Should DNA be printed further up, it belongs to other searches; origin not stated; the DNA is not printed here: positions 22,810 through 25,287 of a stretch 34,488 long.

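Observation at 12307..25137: Tightly packed five-gene train: vWA membrane anchor, 1911-aa lectin-array protein, metallophosphoesterase, secreted heparinase II/III lyase, novel GH-A-like enzyme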

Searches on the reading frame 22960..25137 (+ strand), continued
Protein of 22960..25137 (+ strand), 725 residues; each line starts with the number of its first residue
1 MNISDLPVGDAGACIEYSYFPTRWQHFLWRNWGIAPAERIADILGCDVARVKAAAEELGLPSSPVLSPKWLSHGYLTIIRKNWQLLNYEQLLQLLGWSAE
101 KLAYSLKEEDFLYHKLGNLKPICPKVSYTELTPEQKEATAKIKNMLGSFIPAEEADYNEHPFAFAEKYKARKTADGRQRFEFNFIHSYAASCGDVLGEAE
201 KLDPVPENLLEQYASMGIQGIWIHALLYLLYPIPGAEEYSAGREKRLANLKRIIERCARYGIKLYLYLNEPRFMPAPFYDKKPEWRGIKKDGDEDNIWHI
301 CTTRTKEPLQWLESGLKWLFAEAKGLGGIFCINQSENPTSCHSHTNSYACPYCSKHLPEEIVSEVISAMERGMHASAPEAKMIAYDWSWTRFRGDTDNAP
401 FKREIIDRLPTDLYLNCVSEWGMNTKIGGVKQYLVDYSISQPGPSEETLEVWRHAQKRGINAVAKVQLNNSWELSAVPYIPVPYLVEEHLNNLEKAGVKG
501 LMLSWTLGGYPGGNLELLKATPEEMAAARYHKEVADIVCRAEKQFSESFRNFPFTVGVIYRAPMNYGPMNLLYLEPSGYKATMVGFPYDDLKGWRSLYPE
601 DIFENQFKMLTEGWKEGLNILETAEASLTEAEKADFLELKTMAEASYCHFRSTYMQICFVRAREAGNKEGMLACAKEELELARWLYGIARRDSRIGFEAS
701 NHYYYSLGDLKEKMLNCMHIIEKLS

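Call 76: find_related_loci(query=A1, collection=metagenome_contigs, flank=10000)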
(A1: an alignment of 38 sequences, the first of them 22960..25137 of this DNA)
Query A1 (725 aa) in metagenome_contigs; peptide patterns used: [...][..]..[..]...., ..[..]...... (x = any residue, [..] = any of these).
600 stretches matched a pattern (row limit reached: there are more); 565 encode a relative of the query (tblastn E <= 1e-3); the best 80 are kept; 80 distinct loci.
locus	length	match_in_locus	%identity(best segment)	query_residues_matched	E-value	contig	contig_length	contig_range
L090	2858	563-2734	63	1-725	0e+0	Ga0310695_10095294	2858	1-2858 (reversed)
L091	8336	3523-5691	63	1-724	0e+0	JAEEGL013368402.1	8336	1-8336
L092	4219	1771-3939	63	1-724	0e+0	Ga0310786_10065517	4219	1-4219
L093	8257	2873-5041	62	1-724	0e+0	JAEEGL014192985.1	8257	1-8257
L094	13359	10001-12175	61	1-724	0e+0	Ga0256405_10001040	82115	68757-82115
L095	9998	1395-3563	63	1-724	0e+0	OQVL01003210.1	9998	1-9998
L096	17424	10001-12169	62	1-724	0e+0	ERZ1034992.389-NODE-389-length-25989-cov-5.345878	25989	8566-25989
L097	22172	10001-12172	61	1-725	0e+0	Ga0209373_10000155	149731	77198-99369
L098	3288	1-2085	62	27-724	0e+0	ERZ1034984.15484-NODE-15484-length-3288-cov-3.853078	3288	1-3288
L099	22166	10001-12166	59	1-724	0e+0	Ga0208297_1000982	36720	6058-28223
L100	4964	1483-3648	58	1-724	0e+0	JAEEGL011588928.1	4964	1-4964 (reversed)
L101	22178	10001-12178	56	1-725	0e+0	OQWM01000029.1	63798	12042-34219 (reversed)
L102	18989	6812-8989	53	1-724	0e+0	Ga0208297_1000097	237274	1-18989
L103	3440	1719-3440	64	1-576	0e+0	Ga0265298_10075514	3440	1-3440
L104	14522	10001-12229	51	1-724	0e+0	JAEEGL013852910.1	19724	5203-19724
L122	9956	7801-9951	46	1-724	0e+0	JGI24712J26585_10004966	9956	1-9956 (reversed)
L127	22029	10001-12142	46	1-720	0e+0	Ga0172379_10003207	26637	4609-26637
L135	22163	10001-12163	42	1-724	0e+0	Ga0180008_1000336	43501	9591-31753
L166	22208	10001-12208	39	6-723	7e-168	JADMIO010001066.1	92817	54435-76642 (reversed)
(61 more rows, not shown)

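Call 87: search_protein_families(library=pfam, proteins=[L122:3674-4717:+, L122:4806-5975:+, L122:5972-6868:+, L122:6819-7796:+, L127:1203-4955:+, L127:9218-9964:+, L135:5510-9994:+, L166:4297-5067:-], max_evalue=0.001)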
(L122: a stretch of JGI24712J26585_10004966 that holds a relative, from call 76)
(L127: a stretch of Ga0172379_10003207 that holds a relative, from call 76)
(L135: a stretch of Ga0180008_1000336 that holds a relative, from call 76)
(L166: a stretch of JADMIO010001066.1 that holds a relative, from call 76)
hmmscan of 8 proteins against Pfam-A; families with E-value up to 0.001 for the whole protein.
L122:3674-4717:+ (347 aa): 4 families
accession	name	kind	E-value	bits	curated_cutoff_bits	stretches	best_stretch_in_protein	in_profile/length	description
PF13377.12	Peripla_BP_3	-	4.9e-24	85.7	26.5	1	183-341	2-167/167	Periplasmic binding protein-like domain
PF00356.27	LacI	-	1.8e-15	56.8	27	1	9-53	2-46/46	Bacterial regulatory proteins, lacI family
PF00532.27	Peripla_BP_1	-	2.6e-10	40.7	22.2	1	169-320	99-264/281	Periplasmic binding proteins and sugar binding domain of LacI family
PF13407.12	Peripla_BP_4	-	1.5e-07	31.7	35.1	1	170-294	99-225/258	Periplasmic binding protein domain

L122:4806-5975:+ (389 aa): 2 families
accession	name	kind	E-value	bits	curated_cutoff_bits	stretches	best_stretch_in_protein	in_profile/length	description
PF00557.29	Peptidase_M24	-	7.4e-31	108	23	1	167-372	1-208/208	Metallopeptidase family M24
PF01321.24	Creatinase_N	-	3.1e-08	34.6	22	1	12-158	1-126/128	Creatinase/Prolidase N-terminal domain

L122:5972-6868:+ (298 aa): 2 families
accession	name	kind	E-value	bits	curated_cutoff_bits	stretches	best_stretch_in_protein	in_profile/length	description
PF01522.26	Polysacc_deac_1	-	3.2e-16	59.9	23.1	1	28-144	16-122/124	Polysaccharide deacetylase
PF03065.20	Glyco_hydro_57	-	0.0008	19.2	21.2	1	50-177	74-197/291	Glycosyl hydrolase family 57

L122:6819-7796:+ (325 aa): 1 family
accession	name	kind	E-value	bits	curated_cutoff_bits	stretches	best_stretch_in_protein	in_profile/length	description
PF20583.3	DUF6786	-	1.8e-06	27.4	27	1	79-238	73-259/376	Family of unknown function (DUF6786)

L127:1203-4955:+ (1250 aa): 1 family
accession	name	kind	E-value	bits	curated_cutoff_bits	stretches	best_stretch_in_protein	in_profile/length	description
PF13385.13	Laminin_G_3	-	5.3e-09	36.8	27.6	1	125-227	46-148/151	Concanavalin A-like lectin/glucanases superfamily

L127:9218-9964:+ (248 aa): 3 families
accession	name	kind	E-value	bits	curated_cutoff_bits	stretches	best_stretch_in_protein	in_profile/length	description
PF13561.12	adh_short_C2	-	2.8e-62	210.8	27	1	10-246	1-235/236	Enoyl-(Acyl carrier protein) reductase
PF00106.31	adh_short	-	2.2e-56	190.9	26.6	1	4-193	1-188/195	short chain dehydrogenase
PF08659.16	KR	-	2.7e-12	47.4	22.6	1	5-164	2-159/180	KR domain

L135:5510-9994:+ (1494 aa): 2 families
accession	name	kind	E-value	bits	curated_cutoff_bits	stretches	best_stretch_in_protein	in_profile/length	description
PF02018.23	CBM_4_9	-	4.1e-08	34.1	25.9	1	31-149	2-119/136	Carbohydrate binding domain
PF02449.21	Glyco_hydro_42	-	2.7e-06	27.4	21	1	976-1077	144-240/376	Beta-galactosidase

L166:4297-5067:- (256 aa): 1 family
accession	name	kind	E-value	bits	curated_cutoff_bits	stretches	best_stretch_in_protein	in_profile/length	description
PF07963.17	N_methyl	-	4.8e-10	39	21.2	1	17-40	4-27/27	Prokaryotic N-terminal methylation motif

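Call 96: search_protein_representatives(alignment_id=A1)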
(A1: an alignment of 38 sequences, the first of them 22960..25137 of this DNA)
Query: 38 sequences, 725 profile positions. Proteins with E-value up to 0.001 (for the whole library): 2519; up to 1e-10: 1760; up to 1e-30: 859. The best 150 are listed.
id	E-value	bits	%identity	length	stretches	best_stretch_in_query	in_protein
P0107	0.0e+00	1125.1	-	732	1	1-724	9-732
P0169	4.5e-260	881.3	-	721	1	9-720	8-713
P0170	1.6e-246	836.5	-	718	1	6-721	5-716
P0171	4.4e-245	831.7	-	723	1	1-722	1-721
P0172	1.2e-238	810.4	-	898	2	170-723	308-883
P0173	6.0e-238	808.1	-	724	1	1-723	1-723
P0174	3.6e-237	805.6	-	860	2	170-722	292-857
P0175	4.5e-234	795.3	-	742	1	1-723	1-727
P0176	1.1e-233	794.0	-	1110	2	172-722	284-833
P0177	6.1e-232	788.3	-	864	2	173-722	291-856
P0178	1.1e-231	787.5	-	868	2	173-721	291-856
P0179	4.6e-227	772.1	-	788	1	9-721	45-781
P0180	1.8e-224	763.6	-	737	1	2-723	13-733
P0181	8.6e-223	758.0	-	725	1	1-724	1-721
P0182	2.1e-221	753.4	-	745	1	5-721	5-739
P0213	1.1e-199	681.7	-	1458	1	9-721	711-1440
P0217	1.1e-198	678.3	-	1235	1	5-724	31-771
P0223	2.8e-196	670.4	-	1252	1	13-721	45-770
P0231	1.9e-190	651.1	-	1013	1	11-722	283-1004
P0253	1.9e-181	621.3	-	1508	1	11-724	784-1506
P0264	8.2e-174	596.1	-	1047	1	13-723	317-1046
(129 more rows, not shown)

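Call 98: search_protein_families(library=pfam, proteins=[P0172, P0176, P0213, P0253, P0231, P0264, P0217, P0223], max_evalue=0.001)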
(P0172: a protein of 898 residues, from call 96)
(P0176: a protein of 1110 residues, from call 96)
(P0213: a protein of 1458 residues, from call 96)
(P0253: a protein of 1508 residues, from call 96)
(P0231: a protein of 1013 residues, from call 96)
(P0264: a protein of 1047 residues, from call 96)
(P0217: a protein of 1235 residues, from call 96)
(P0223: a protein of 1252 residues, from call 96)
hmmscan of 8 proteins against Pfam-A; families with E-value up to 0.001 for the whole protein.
P0172 (898 aa): 0 families

P0176 (1110 aa): 2 families
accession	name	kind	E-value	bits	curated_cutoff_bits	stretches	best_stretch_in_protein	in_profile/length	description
PF02522.19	Antibiotic_NAT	-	4.2e-44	151.3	25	1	860-1084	1-231/232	Aminoglycoside 3-N-acetyltransferase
PF02838.20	Glyco_hydro_20b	-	2.4e-05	25.5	26.1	1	181-269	13-104/124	Glycosyl hydrolase family 20, domain 2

P0213 (1458 aa): 1 family
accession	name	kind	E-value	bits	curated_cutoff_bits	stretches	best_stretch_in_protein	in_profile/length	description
PF13517.12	FG-GAP_3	-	0.00034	21.6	26.9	0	561-643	1-60/61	FG-GAP-like repeat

P0253 (1508 aa): 2 families
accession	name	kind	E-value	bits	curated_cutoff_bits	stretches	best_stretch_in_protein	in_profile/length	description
PF22124.2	Glyco_hydro_95_cat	-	1.7e-14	54.1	27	1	354-627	92-373/408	Glycosyl hydrolase family 95 catalytic domain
PF21307.2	Glyco_hydro_95_C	-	0.00042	21.2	27.6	0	714-762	4-53/94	Glycoside hydrolase family 95, C-terminal domain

P0231 (1013 aa): 0 families

P0264 (1047 aa): 0 families

P0217 (1235 aa): 1 family
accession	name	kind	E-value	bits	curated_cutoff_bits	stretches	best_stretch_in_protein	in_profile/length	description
PF00245.25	Alk_phosphatase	-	3.7e-45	155.1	24.4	1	779-1171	1-350/423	Alkaline phosphatase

P0223 (1252 aa): 0 families
